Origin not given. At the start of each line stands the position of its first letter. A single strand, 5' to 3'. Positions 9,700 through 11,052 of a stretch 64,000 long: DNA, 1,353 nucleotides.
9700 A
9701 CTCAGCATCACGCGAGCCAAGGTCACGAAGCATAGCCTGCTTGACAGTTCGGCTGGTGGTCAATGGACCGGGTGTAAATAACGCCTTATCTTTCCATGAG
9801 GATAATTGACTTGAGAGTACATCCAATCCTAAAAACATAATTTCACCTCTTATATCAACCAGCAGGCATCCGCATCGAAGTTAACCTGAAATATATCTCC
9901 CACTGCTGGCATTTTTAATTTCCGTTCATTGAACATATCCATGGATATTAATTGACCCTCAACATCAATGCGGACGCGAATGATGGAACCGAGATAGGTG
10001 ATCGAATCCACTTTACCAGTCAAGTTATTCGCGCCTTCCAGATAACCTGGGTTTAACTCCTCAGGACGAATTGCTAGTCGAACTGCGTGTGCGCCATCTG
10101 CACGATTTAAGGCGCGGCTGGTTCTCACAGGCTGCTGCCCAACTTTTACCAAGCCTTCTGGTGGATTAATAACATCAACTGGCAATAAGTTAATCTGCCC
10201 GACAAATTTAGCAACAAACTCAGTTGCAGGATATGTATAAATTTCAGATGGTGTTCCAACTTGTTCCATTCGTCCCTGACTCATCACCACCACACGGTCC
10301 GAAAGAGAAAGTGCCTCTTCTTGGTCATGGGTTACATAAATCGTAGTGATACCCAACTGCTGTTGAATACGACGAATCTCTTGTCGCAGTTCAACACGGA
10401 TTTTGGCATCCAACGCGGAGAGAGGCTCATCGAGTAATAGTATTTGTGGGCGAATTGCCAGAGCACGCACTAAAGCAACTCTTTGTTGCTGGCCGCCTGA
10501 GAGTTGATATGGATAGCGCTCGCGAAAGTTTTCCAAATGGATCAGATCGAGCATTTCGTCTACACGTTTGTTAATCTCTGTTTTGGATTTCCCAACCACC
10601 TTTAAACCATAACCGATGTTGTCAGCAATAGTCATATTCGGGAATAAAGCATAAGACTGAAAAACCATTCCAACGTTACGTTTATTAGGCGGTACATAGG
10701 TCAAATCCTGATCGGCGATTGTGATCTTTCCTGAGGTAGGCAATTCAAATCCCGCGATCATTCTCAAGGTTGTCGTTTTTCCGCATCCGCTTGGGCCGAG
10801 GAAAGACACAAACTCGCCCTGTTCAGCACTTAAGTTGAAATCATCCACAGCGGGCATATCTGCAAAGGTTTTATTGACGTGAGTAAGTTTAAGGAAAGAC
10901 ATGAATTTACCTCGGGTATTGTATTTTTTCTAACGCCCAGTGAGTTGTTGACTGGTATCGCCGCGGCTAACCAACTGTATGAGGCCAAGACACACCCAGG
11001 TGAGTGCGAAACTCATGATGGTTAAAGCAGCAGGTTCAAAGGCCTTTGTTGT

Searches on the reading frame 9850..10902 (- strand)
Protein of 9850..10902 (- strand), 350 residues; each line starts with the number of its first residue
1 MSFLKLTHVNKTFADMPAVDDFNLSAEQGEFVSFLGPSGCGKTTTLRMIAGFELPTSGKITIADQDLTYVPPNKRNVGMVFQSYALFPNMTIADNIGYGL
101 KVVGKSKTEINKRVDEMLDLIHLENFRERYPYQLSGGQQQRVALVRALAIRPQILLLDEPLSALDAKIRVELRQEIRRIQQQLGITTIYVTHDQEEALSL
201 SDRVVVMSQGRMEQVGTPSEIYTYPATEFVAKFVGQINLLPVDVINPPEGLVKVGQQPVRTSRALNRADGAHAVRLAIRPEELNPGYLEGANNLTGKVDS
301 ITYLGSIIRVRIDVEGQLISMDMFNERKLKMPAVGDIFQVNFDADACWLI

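Call 10: search_protein_families(library=pfam, proteins=[window:9850-10902:-])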
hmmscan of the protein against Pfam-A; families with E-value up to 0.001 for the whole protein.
window:9850-10902:- (350 aa): 4 families
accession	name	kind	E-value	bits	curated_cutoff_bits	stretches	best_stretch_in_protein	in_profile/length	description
PF00005.33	ABC_tran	-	1.1e-36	126.9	25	1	20-161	2-136/137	ABC transporter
PF08402.16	TOBE_2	-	1.5e-12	47.9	21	1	276-349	1-75/76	TOBE domain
PF13304.12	AAA_21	-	4.1e-08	34.1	27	1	104-195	207-301/304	AAA domain, putative AbiEii toxin, Type IV TA system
PF02463.25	SMC_N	-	9.8e-05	22.3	40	1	31-205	26-209/220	RecF/RecN/SMC N terminal domain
